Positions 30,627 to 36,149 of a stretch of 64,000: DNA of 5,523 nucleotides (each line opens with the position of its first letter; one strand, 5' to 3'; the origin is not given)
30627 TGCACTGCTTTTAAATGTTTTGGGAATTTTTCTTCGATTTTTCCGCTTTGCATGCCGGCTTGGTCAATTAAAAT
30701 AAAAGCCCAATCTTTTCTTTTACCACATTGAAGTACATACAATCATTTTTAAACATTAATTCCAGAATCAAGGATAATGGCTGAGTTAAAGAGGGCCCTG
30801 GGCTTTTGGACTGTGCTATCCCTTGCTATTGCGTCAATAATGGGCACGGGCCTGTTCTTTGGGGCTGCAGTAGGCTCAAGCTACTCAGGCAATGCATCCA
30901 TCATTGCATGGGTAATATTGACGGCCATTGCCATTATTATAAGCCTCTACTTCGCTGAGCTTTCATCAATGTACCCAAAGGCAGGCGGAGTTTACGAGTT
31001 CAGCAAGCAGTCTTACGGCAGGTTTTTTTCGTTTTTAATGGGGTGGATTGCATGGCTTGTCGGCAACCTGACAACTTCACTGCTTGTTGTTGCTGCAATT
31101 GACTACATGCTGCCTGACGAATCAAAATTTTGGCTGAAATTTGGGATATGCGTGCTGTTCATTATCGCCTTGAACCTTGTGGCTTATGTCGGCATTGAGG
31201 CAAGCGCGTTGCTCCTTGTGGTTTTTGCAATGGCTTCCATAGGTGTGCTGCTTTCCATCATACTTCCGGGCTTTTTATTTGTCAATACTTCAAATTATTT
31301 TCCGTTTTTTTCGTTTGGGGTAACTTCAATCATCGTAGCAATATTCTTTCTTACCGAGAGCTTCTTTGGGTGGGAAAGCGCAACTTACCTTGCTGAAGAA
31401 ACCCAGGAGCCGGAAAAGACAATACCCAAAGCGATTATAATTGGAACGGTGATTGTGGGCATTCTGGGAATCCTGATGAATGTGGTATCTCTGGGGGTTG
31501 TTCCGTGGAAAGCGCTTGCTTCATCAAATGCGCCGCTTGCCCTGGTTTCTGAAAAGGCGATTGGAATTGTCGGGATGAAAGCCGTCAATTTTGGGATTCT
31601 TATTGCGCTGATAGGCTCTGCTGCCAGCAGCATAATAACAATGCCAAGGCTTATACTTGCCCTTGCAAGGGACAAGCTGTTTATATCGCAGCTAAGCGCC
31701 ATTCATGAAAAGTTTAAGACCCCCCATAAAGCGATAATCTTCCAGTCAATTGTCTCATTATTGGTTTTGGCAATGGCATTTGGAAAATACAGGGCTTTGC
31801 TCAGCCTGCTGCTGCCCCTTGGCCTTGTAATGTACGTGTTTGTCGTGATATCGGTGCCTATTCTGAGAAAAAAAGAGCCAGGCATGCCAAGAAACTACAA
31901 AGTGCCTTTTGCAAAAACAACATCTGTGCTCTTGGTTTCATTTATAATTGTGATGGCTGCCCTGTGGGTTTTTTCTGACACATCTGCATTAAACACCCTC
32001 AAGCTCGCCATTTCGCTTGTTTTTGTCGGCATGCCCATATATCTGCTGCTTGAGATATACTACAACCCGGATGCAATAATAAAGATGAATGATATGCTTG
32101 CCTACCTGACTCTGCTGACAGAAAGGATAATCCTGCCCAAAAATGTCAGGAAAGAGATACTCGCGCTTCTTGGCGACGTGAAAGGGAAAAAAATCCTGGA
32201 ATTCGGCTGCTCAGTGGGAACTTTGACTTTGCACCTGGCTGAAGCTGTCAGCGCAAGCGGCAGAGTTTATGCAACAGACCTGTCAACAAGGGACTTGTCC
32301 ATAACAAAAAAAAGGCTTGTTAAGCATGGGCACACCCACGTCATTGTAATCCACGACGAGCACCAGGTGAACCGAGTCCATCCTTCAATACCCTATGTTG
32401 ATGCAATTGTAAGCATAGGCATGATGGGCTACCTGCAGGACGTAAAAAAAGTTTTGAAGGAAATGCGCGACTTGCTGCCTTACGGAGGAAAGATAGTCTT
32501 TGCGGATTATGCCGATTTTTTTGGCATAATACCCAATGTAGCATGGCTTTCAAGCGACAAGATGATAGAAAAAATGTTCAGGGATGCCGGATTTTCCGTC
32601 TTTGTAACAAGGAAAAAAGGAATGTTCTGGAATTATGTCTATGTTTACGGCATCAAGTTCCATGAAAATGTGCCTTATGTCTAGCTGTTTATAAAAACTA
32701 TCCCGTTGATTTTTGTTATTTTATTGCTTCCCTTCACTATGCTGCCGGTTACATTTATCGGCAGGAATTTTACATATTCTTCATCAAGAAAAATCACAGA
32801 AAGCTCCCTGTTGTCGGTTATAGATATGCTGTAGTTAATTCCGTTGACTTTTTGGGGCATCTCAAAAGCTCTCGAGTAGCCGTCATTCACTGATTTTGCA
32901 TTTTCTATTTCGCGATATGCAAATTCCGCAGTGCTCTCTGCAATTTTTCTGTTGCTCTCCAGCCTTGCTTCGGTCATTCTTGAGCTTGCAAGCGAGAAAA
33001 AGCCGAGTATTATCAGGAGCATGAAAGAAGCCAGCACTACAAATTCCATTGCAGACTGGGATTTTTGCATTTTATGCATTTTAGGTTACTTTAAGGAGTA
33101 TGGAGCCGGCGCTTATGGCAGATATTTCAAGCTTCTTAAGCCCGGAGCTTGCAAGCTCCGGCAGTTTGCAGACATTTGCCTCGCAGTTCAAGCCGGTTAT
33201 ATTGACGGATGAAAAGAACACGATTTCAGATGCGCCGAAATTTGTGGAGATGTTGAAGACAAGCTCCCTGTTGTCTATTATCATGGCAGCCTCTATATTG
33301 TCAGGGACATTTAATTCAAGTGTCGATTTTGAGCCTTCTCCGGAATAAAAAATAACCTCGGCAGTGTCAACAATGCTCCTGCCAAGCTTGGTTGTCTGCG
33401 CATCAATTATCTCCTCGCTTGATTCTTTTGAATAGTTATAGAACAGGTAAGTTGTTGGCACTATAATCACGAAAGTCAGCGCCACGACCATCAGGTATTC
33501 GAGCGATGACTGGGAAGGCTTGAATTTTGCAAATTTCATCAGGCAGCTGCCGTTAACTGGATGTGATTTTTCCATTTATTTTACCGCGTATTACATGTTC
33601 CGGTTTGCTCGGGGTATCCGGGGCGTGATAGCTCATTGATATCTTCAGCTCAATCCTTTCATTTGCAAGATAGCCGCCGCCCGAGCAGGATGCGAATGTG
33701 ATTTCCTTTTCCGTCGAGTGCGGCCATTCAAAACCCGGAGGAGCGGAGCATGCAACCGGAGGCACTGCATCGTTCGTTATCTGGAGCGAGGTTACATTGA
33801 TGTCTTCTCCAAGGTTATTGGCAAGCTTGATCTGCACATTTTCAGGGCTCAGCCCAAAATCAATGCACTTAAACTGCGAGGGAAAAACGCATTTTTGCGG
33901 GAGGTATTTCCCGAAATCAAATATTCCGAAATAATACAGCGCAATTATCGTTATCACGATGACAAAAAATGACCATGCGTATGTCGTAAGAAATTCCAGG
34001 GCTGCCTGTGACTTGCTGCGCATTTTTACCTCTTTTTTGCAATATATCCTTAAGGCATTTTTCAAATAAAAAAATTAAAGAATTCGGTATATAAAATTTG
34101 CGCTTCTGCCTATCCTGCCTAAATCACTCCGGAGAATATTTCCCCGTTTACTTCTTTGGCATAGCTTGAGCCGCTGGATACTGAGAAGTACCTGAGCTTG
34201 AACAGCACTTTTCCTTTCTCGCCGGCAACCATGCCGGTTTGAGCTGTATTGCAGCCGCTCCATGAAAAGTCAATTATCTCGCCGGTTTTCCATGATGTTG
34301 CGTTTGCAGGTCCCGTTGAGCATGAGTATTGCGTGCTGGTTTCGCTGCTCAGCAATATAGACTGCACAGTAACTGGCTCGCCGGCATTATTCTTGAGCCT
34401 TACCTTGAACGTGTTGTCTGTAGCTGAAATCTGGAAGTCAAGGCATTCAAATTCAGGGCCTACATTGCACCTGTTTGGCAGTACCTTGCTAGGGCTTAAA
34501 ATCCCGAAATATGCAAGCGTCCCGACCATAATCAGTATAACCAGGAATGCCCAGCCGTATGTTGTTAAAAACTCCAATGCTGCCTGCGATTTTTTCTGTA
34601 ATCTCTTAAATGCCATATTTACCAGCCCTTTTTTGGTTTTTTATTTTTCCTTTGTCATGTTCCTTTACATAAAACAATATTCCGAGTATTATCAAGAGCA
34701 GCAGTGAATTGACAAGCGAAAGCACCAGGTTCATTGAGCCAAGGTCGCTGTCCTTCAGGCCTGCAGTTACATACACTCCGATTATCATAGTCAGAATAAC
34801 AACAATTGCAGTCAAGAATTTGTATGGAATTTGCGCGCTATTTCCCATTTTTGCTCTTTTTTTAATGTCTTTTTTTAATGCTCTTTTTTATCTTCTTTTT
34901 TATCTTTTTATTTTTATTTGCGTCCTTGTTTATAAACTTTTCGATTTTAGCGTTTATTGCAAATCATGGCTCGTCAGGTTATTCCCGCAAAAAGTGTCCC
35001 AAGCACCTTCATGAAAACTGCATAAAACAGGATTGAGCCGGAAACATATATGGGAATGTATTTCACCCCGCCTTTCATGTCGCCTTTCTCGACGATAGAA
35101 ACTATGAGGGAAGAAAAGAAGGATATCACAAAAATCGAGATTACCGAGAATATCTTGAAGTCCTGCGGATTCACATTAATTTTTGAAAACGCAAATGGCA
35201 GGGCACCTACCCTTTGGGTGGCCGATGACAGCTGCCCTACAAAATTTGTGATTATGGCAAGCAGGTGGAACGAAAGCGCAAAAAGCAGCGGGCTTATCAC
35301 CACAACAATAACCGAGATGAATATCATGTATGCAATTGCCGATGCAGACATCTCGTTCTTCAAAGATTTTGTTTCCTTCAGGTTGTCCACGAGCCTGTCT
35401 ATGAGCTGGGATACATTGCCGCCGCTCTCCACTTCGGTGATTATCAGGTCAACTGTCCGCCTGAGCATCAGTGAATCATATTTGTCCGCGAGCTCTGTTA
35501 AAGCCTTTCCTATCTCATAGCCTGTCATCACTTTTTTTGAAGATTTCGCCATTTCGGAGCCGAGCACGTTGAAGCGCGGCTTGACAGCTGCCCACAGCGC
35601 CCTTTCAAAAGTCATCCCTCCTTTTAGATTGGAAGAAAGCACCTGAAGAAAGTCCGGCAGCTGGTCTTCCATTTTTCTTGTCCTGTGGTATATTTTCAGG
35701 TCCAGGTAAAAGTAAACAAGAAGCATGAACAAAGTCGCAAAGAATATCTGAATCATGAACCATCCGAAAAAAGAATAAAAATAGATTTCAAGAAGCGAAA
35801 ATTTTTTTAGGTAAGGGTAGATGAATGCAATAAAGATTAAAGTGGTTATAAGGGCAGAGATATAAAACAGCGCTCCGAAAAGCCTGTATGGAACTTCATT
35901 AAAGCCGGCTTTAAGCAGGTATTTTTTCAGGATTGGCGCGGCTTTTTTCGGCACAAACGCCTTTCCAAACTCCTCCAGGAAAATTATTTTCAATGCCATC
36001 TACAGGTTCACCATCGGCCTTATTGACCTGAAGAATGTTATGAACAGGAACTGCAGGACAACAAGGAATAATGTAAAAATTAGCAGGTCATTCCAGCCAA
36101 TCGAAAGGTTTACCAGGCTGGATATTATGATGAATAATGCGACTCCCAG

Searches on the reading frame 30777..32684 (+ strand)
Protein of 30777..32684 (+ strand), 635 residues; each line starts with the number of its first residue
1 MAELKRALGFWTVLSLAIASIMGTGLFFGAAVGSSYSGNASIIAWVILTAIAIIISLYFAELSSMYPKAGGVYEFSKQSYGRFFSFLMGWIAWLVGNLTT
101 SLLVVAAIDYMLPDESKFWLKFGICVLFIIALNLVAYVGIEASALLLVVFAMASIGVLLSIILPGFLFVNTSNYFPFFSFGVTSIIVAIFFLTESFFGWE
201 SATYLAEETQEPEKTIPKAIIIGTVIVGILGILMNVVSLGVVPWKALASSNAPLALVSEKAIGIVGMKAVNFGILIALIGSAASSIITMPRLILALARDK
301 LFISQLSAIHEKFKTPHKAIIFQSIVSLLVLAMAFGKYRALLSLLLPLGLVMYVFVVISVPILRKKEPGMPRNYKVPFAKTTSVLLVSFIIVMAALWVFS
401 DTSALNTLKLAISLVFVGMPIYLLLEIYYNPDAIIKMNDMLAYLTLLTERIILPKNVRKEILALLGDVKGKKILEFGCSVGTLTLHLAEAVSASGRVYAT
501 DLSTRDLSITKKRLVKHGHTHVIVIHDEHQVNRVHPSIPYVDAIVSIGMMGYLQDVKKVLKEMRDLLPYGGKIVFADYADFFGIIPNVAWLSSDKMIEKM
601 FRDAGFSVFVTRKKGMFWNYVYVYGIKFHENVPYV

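Call 11: search_protein_families(library=pfam, proteins=[window:30777-32684:+], max_evalue=0.001)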
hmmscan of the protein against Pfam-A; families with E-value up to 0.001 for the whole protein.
window:30777-32684:+ (635 aa): 8 families
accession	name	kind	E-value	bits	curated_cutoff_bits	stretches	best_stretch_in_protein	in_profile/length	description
PF13520.12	AA_permease_2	-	8.3e-56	190.1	27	1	8-405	1-413/427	Amino acid permease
PF00324.27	AA_permease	-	2.1e-36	126.1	24.6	1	13-399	2-425/470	Amino acid permease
PF13489.12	Methyltransf_23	-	1.2e-11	45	27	1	456-592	8-124/164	Methyltransferase domain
PF08242.18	Methyltransf_12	-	1.7e-10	41.9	30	1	474-572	1-97/98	Methyltransferase domain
PF13649.12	Methyltransf_25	-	2.6e-10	41.3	27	1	473-571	1-97/97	Methyltransferase domain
PF01209.24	Ubie_methyltran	-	7.5e-10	39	20.1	1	458-577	36-153/233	ubiE/COQ5 methyltransferase family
PF08241.18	Methyltransf_11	-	4.9e-09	37.2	21.2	1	474-575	1-95/95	Methyltransferase domain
PF13847.12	Methyltransf_31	-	4.6e-07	30.1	27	1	469-579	3-113/145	Methyltransferase domain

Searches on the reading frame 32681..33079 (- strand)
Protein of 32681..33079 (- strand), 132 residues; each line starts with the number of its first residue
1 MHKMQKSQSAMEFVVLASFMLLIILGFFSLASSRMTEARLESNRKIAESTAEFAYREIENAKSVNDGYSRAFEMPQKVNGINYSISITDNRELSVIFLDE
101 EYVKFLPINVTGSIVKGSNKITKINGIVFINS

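Call 91: search_protein_families(library=pfam, proteins=[window:32681-33079:-], max_evalue=0.5)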
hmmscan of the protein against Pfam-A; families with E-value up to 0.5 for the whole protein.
window:32681-33079:- (132 aa): 3 families
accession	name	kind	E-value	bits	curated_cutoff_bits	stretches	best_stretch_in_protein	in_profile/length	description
PF09911.14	DUF2140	-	0.0087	16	34.3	1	12-92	6-84/187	Uncharacterized protein conserved in bacteria (DUF2140)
PF23928.1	DUF7266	-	0.012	15.7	27.6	1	32-100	32-102/145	Family of unknown function (DUF7266)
PF07811.17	TadE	-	0.11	13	22.9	1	8-31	2-25/43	TadE-like protein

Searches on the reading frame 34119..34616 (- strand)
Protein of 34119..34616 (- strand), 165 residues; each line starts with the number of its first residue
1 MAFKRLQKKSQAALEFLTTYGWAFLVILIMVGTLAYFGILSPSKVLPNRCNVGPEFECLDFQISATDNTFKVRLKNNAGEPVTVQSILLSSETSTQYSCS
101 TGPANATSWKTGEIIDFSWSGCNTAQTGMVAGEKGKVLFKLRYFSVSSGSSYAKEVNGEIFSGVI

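Call 91: search_protein_families(library=pfam, proteins=[window:34119-34616:-], max_evalue=0.5)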
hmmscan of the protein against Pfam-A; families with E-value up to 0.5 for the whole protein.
window:34119-34616:- (165 aa): 2 families
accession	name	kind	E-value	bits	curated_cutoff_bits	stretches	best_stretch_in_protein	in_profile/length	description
PF14984.11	CD24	-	0.032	15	27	1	87-113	7-33/52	CD24 protein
PF21392.3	COQ9_N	-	0.11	12.7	27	1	11-23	10-22/31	Ubiquinone biosynthesis protein COQ9, N-terminal domain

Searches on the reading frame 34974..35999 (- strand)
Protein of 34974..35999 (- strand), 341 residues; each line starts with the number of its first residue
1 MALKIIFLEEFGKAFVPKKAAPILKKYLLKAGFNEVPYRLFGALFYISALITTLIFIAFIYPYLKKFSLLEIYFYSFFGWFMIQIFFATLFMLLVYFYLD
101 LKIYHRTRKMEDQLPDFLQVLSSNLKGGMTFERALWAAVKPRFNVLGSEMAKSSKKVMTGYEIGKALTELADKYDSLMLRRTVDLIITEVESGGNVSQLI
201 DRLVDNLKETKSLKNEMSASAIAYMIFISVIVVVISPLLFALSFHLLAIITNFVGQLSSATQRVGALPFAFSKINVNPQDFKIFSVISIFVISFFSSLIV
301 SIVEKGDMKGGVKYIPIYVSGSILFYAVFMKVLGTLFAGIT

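Call 22: search_protein_families(library=pfam, proteins=[window:34974-35999:-], max_evalue=0.00001)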
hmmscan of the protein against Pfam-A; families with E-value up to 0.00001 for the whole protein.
window:34974-35999:- (341 aa): 1 family
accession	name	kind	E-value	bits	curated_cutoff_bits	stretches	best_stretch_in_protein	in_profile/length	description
PF00482.28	T2SSF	-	2.9e-13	50.3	25.2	1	117-242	1-123/125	Type II secretion system (T2SS), protein F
